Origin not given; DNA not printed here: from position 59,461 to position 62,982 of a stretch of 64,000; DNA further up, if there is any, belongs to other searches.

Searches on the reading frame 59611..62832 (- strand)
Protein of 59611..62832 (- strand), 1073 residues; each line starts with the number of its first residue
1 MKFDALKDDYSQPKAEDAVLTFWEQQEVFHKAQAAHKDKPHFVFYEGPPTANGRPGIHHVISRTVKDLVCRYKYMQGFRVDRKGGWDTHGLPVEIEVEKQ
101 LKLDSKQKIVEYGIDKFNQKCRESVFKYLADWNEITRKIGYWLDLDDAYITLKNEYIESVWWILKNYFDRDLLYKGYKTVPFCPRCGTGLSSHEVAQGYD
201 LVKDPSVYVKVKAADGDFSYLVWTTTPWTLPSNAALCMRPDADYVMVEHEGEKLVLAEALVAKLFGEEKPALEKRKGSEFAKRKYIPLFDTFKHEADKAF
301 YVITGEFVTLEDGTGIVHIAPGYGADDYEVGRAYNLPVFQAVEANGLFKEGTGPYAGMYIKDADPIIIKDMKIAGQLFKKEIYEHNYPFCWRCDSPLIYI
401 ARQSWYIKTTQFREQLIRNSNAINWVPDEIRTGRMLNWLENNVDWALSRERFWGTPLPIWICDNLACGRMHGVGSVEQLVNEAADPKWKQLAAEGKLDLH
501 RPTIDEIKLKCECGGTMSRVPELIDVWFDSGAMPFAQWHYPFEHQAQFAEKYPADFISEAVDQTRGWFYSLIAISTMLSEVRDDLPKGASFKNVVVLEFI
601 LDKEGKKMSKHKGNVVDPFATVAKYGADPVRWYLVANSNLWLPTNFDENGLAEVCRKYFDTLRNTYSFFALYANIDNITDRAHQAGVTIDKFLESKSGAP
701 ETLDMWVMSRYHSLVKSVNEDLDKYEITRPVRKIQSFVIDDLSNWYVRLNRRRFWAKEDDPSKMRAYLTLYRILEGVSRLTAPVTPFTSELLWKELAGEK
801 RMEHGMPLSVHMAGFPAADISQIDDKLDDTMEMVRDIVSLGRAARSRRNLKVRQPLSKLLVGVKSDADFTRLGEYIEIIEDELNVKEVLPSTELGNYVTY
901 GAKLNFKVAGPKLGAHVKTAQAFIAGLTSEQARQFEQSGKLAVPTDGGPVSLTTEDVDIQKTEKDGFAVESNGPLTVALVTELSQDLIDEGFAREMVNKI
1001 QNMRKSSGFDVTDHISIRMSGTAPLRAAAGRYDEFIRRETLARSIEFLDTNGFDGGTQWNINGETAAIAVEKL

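Call 7: search_protein_families(library=pfam, proteins=[window:59611-62832:-], max_evalue=0.01)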
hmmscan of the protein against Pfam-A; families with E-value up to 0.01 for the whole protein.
window:59611-62832:- (1073 aa): 4 families
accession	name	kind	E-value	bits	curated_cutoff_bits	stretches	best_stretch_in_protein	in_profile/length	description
PF00133.28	tRNA-synt_1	-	2.3e-118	396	22.7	1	19-639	2-406/414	tRNA synthetases class I (I, L, M and V)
PF19302.4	DUF5915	-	2.5e-54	184.2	27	1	877-1072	2-194/195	Domain of unknown function (DUF5915)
PF08264.19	Anticodon_1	-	5.3e-33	114.4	25.1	1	704-858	1-146/148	Anticodon-binding domain of tRNA ligase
PF09334.17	tRNA-synt_1g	-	1.5e-13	50.8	20.1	2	592-652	313-372/391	tRNA synthetases class I (M)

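Call 23: find_encoding_contigs(protein=window:59611-62832:-, flank=1000, max_places=3)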
Protein window:59611-62832:- (1073 aa): no gene with exactly this product is on record in the collection.
